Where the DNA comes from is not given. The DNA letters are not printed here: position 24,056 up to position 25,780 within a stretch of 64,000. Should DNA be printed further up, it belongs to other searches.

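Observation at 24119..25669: An Arch_ATPase (AAA+/DUF234) gene is bounded on both sides by inverted pairs of a 17-bp palindrome, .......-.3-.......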

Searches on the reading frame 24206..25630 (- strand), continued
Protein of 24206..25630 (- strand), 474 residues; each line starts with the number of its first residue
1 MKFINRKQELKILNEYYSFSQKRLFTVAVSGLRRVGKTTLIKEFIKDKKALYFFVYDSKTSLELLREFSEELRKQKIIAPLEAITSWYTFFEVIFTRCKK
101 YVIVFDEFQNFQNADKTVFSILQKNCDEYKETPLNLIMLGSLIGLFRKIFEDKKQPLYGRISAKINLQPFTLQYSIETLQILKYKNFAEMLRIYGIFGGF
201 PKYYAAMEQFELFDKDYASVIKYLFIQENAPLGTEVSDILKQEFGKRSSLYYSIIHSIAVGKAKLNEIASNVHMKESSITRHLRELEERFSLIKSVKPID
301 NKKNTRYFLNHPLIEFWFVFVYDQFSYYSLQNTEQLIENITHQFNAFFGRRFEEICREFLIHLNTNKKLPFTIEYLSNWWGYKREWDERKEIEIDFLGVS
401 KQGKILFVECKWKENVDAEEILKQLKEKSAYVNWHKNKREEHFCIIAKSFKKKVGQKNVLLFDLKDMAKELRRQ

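Call 54: fold_search(model_id=the predicted structure, library=pdb)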
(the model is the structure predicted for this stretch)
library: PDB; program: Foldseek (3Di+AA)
matches with E <= 10: 1848; with E <= 0.001: 509
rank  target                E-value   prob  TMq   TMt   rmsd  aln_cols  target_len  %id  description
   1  2qen                  1.6e-13  1.00  0.52  0.69   4.4       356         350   20  The walker-type atpase paby2304 of pyrococcus abyssi (released 2008-07-01)
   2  1fnn_A                8.4e-09  1.00  0.34  0.41  13.0       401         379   14  CRYSTAL STRUCTURE OF CDC6P FROM PYROBACULUM AEROPHILUM (released 2000-10-04)
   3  7jgr_D                2.4e-08  1.00  0.30  0.32  14.8       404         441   12  Structure of Drosophila ORC bound to DNA (84 bp) and Cdc6 (released 2020-09-09)
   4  7jlv_A                4.5e-08  1.00  0.45  0.48   5.7       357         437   14  Structure of the activated Roq1 resistosome directly recognizing the pathogen effector XopQ (released 2020-12-02)
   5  8s0c_D                4.5e-08  1.00  0.29  0.36  13.5       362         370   13  H. sapiens ORC1-5 bound to double stranded DNA as part of the MCM-ORC complex (released 2024-10-02)
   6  7jpq_D                4.7e-08  1.00  0.32  0.37  13.8       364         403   13  ORC-O2-5: Human Origin Recognition Complex (ORC) with subunits 2,3,4,5 (released 2020-09-02)
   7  8s0e_D                5.6e-08  1.00  0.31  0.36  14.5       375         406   14  H. sapiens OCCM bound to double stranded DNA (released 2024-10-02)
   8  1w5t_A                5.9e-08  1.00  0.42  0.48   9.7       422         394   13  Structure of the Aeropyrum Pernix ORC2 protein (ADPNP-ADP complexes) (released 2004-10-05)
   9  8s0c_E                5.9e-08  1.00  0.32  0.39  14.9       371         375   13  H. sapiens ORC1-5 bound to double stranded DNA as part of the MCM-ORC complex (released 2024-10-02)
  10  7jpo_D                7.8e-08  1.00  0.34  0.39  13.1       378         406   13  ORC-O1AAA: Human Origin Recognition Complex (ORC) with dynamic/unresolved ORC2 WH (released 2020-09-02)
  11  8s0e_E                8.7e-08  1.00  0.33  0.42  14.0       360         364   12  H. sapiens OCCM bound to double stranded DNA (released 2024-10-02)
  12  2v1u_A                1.0e-07  1.00  0.32  0.39  11.7       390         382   14  STRUCTURE OF THE AEROPYRUM PERNIX ORC1 PROTEIN IN COMPLEX WITH DNA (released 2007-09-18)
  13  5uj7_C                1.0e-07  1.00  0.33  0.38  13.0       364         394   12  Structure of the active form of human Origin Recognition Complex ATPase motor module, complex subunitS 1, 4, 5 (released 2017-02-08)
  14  7jk6_D                1.1e-07  1.00  0.30  0.32  14.9       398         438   12  Structure of Drosophila ORC in the active conformation (released 2020-09-09)
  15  5uj7_D                1.2e-07  1.00  0.37  0.44  11.7       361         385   14  Structure of the active form of human Origin Recognition Complex ATPase motor module, complex subunitS 1, 4, 5 (released 2017-02-08)
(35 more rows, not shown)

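Call 61: search_protein_families(library=pfam, proteins=[L001:4667-5011:+, L011:1531-2979:+, L015:1446-2828:+], max_evalue=0.001)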
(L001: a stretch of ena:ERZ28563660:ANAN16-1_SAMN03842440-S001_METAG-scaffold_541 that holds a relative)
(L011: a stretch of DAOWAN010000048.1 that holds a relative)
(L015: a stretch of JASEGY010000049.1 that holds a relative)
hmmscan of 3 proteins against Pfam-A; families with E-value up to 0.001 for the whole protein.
L001:4667-5011:+ (114 aa): 0 families

L011:1531-2979:+ (482 aa): 4 families
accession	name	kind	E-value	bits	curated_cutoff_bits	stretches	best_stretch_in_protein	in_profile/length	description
PF01943.22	Polysacc_synt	-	1.3e-28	100.7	28.2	1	11-276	2-272/274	Polysaccharide biosynthesis protein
PF13440.11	Polysacc_synt_3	-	2.7e-28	99.5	23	1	34-327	1-291/293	Polysaccharide biosynthesis protein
PF03023.19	MurJ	-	6.1e-16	58.5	27.4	1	76-444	48-435/451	Lipid II flippase MurJ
PF01554.23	MatE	-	1.1e-06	28.8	24.9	1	217-377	1-161/161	MatE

L015:1446-2828:+ (460 aa): 2 families
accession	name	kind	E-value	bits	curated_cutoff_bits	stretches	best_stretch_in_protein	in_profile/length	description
PF13749.12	HATPase_c_4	-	1.9e-26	92.3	26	1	304-390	1-89/89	Putative ATP-dependent DNA helicase recG C-terminal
PF04326.19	SLFN_AlbA_2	-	2.3e-23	83.4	25.3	1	15-133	1-117/118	Schlafen, AlbA_2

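Call 66: search_dna_similar(query=window:24209-25630:-, collection=phages, mode=protein, max_rows=10)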
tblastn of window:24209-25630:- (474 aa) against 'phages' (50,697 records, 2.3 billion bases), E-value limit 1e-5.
Records with a match: 5; places in all: 5; records where one place covers at least 80% of the query: 5.
Best place of each record, by identity: <60% 5.
By first word of the organism name: Bacteriophage 5.
By host as written in the record: - 5.
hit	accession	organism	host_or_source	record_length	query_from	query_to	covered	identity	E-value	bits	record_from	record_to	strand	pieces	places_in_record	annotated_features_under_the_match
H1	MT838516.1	Bacteriophage sp.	human fecal samples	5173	3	467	98%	26.9%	2e-28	124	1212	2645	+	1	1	record has no annotation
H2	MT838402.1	Bacteriophage sp.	human fecal samples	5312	3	413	87%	28.8%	5e-32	135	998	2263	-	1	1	record has no annotation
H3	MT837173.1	Bacteriophage sp.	human fecal samples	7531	2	448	94%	25.4%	2e-30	131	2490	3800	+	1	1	record has no annotation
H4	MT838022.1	Bacteriophage sp.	human fecal samples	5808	2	448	94%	25.2%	2e-29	127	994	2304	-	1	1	record has no annotation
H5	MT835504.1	Bacteriophage sp.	human fecal samples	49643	9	427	88%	24.6%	8e-18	93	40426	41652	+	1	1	record has no annotation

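Call 67: search_dna_similar(query=window:24209-25630:-, collection=plasmids, mode=protein, max_rows=12)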
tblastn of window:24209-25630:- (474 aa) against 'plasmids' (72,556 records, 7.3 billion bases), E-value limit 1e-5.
Records with a match: 159; places in all: 180; records where one place covers at least 80% of the query: 147.
Best place of each record, by identity: <60% 159.
By first word of the organism name: Rhizobium 18; Haladaptatus 10; Natrinema 9; Vibrio 8; Bacteroides 7; Haloferax 7; Halorussus 6; Halobaculum 5; Natribaculum 5; Mesorhizobium 4; and 55 more.
By predicted mobility (MOB-suite, as given by PLSDB): non-mobilizable 125; conjugative 23; mobilizable 11.
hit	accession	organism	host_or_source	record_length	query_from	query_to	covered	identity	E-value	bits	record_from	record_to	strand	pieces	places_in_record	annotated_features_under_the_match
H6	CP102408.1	Fusobacteria bacterium ZRK30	pure culture,cold seep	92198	1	449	95%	33.9%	7e-50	190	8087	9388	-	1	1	ATP-binding protein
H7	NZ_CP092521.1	Cetobacterium somerae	Danio rerio,tissue sample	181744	1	449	95%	32.8%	2e-54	203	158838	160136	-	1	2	ATP-binding protein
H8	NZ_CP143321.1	Cetobacterium somerae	intestine of Yellow Catfish,pure culture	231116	1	449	95%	32.6%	1e-54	204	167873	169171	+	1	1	ATP-binding protein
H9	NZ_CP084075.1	Fusobacterium vincentii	-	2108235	1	449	95%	31.5%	4e-53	200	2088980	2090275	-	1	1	none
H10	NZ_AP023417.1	Vescimonas fastidiosa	Homo sapiens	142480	2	449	95%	30.6%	2e-42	168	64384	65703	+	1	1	ATP-binding protein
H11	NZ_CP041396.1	Bacteroides ovatus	Homo sapiens,cell culture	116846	1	424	89%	31.8%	2e-42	168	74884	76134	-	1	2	ATP-binding protein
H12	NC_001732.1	Methanocaldococcus jannaschii DSM 2661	-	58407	3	468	98%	28.8%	2e-36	150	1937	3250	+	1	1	ATP-binding protein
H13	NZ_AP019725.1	Bacteroides uniformis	Homo sapiens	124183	1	413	87%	31.8%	5e-40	161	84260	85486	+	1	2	ATP-binding protein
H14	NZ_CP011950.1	Haloferax gibbonsii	whole genome,saline saltern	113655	1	471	99%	27.8%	1e-37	154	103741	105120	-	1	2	ATP-binding protein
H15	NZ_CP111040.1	Haladaptatus caseinilyticus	cell culture,sediment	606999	3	468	98%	27.8%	2e-35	147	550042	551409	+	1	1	ATP-binding protein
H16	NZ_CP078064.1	Haloferax larsenii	Cell culture,Salt Lake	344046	1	471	99%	27.4%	2e-36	150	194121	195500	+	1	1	ATP-binding protein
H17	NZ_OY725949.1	Bacteroides finegoldii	-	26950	1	421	89%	30.2%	5e-33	140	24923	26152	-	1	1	ATP-binding protein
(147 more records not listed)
